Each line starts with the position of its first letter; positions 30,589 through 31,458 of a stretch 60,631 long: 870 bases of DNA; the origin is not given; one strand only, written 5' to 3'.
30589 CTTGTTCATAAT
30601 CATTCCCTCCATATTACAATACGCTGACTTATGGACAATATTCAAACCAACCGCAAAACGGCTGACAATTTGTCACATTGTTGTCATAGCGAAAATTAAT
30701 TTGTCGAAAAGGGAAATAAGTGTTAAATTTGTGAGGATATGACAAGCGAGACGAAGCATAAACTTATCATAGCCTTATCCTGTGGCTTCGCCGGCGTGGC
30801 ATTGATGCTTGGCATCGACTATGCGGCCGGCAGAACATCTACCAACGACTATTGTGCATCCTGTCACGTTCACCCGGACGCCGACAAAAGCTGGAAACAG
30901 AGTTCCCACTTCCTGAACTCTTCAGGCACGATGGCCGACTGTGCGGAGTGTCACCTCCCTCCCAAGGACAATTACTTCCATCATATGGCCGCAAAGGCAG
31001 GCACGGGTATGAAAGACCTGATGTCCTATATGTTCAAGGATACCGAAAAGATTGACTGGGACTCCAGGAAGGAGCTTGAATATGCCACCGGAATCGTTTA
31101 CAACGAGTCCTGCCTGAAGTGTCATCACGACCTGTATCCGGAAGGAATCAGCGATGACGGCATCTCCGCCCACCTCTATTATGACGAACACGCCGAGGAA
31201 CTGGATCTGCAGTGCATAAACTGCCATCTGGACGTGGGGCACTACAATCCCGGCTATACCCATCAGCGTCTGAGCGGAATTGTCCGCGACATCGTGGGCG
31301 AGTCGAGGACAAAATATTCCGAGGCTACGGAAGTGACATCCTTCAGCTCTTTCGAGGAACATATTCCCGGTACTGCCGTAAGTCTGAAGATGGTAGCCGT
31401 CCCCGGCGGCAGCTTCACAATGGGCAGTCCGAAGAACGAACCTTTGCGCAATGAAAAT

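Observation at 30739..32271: Tetraheme NapC/NirT-type cytochrome fused to an FGE/SUMF1-fold domain that lacks the FGE catalytic cysteines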

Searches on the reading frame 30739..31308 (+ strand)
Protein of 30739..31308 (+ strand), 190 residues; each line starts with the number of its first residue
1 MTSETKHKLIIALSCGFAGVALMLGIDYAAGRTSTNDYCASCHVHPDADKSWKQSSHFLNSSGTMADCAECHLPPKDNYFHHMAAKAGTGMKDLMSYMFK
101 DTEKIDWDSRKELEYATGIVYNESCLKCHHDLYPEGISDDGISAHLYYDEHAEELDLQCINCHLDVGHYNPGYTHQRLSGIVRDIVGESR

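Call 34: search_solved_structures(query=window:30739-31308:+, max_evalue=10, show_alignments=5)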
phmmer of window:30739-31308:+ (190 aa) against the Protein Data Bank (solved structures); distinct sequences matched with E-value up to 10: 8.
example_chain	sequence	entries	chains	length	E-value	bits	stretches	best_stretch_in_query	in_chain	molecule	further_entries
5ze8_A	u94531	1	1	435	0.081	15.6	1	33-85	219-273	cytochrome c552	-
6hiv_Ck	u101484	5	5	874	0.18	14.5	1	103-157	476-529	mS35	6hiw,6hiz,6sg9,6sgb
9hny_Ck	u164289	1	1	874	0.18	14.5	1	103-157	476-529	mS35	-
7pua_Ck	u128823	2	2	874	0.19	14.4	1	103-157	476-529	mS35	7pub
2j7a_C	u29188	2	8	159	0.2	14.3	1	11-95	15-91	CYTOCHROME C QUINOL DEHYDROGENASE NRFH | NAPC/NIRT CYTOCHROME C FAMILY PROTEIN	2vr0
7aor_u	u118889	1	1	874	0.57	12.8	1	103-156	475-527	mS35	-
1qdb_A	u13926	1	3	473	1.1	11.9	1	123-177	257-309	CYTOCHROME C NITRITE REDUCTASE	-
4e1s_A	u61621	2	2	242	1.2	11.8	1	22-64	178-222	Intimin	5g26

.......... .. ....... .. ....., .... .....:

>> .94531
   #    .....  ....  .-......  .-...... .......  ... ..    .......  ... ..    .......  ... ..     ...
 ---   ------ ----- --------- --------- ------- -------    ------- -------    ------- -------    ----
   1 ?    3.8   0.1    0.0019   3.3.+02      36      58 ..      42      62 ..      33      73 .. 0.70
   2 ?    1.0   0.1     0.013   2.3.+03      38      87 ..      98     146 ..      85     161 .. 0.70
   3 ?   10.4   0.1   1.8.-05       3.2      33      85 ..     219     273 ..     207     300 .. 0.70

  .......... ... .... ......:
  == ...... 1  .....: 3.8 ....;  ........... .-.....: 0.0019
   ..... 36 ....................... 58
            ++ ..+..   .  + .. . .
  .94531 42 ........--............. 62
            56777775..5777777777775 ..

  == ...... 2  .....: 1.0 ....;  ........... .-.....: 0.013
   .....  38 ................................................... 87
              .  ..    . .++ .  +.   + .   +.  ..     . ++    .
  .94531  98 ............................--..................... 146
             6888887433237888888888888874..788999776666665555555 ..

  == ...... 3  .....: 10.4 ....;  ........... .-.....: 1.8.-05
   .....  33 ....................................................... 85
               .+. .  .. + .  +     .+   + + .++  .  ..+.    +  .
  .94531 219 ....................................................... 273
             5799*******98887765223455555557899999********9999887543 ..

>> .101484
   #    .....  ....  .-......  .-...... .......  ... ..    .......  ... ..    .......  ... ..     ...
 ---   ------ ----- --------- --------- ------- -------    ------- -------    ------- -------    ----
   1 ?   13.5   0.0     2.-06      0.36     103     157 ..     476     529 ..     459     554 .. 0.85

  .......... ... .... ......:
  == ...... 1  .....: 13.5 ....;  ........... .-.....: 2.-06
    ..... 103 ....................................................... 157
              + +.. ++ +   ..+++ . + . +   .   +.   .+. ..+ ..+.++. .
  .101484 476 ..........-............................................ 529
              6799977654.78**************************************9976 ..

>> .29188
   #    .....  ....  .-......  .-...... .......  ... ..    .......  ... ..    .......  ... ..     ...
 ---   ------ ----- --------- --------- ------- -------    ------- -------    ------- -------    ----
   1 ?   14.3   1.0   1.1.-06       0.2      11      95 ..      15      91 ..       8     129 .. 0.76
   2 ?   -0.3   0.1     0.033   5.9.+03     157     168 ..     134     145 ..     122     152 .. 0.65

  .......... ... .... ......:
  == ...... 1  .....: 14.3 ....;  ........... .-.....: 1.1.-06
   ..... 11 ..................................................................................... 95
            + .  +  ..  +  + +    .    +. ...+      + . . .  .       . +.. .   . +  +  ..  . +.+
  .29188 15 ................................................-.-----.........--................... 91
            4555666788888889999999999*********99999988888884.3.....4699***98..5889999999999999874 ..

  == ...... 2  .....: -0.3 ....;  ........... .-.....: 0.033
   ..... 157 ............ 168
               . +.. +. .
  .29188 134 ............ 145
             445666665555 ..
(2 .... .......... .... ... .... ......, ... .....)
